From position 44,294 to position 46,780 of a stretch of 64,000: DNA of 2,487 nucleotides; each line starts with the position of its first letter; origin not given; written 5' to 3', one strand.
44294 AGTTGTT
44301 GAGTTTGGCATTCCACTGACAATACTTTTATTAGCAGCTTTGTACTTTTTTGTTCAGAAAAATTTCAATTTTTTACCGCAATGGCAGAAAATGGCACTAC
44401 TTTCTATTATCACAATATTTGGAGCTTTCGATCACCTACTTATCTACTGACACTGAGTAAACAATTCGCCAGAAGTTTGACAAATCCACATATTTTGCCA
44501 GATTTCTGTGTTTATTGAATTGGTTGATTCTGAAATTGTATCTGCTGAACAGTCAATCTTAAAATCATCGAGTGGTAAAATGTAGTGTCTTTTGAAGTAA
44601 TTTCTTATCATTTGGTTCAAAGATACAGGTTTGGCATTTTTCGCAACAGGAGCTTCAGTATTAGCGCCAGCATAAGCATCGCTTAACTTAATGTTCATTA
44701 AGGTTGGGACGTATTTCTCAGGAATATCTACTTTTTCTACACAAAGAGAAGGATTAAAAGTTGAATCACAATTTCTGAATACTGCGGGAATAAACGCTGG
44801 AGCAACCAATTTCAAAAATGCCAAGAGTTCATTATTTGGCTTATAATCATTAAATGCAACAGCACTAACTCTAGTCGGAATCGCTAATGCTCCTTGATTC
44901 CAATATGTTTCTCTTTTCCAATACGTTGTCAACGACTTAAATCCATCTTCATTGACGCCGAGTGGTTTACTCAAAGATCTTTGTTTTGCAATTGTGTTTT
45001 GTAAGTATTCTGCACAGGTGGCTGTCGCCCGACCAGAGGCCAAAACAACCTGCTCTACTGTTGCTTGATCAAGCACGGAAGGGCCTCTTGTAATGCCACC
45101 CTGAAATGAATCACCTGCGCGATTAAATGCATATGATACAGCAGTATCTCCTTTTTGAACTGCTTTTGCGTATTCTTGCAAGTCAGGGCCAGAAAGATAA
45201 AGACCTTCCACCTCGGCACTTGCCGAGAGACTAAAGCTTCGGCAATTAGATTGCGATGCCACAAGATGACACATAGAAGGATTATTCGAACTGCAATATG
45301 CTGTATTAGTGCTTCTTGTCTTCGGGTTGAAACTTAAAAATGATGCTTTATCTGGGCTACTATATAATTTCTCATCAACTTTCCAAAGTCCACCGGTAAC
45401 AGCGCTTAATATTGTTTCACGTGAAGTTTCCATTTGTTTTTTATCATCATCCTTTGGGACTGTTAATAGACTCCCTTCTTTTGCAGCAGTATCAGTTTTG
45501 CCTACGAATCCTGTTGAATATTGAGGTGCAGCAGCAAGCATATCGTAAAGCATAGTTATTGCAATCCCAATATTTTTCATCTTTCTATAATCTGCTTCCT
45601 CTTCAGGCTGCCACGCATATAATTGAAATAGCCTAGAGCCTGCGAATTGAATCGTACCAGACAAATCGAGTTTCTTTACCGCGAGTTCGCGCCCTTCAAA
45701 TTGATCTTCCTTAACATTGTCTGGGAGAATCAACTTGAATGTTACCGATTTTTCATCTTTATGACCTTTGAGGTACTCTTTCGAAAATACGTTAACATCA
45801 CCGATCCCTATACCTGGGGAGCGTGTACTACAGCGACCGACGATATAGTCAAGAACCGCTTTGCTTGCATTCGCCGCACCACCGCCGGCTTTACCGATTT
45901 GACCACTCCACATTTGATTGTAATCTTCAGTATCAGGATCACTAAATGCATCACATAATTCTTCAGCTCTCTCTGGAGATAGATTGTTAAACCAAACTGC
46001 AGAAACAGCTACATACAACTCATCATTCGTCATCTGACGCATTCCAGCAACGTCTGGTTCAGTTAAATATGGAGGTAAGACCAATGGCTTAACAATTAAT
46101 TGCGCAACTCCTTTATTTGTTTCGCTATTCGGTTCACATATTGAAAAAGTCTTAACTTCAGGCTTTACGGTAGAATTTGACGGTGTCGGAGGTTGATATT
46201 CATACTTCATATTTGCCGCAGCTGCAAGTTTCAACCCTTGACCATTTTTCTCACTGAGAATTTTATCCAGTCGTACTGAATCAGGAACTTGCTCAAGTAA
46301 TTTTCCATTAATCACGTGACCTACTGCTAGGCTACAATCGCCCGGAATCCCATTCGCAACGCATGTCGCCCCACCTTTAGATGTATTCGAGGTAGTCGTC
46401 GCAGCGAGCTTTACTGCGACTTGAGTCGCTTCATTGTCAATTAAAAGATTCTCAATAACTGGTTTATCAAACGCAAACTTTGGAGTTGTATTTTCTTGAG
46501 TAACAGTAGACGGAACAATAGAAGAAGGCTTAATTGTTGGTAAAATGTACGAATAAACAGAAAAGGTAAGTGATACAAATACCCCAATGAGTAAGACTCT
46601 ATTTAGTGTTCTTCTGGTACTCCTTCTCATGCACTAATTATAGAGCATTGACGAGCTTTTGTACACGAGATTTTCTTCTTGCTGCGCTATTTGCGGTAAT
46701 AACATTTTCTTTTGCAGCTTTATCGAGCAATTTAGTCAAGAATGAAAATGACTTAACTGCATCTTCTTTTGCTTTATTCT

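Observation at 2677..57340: Recurrent -10 boxes 5-9 nt upstream of start codons: a leaderless-mRNA architecture for operon-first genes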

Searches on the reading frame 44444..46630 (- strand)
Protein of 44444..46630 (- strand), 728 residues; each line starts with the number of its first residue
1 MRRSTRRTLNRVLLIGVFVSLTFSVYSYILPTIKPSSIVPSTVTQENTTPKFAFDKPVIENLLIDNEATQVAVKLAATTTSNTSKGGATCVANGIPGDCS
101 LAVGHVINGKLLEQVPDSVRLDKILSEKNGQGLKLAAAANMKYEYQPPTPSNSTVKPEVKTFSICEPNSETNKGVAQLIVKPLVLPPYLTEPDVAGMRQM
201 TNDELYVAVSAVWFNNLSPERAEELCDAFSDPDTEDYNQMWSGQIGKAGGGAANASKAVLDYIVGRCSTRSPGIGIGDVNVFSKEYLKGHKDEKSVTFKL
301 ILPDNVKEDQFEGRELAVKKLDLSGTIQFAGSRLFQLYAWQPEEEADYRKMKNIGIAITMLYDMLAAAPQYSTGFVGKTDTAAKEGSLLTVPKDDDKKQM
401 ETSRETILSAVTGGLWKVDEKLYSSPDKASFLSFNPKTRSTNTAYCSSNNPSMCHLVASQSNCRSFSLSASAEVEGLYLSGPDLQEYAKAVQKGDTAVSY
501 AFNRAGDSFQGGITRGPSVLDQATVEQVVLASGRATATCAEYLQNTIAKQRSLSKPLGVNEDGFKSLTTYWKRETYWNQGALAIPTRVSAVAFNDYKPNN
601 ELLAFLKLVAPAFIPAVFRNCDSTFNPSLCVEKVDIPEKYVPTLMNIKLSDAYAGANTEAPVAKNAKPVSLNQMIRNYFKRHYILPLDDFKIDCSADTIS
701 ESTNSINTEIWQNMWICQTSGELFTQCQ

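Call 18: find_related_loci(query=window:44444-46630:-, collection=genome_contigs, flank=10000)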
Query window:44444-46630:- (728 aa) in genome_contigs; peptide patterns used: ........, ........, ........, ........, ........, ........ (x = any residue, [..] = any of these).
54 stretches matched a pattern, but none encodes a relative of the query by tblastn (E <= 1e-3).
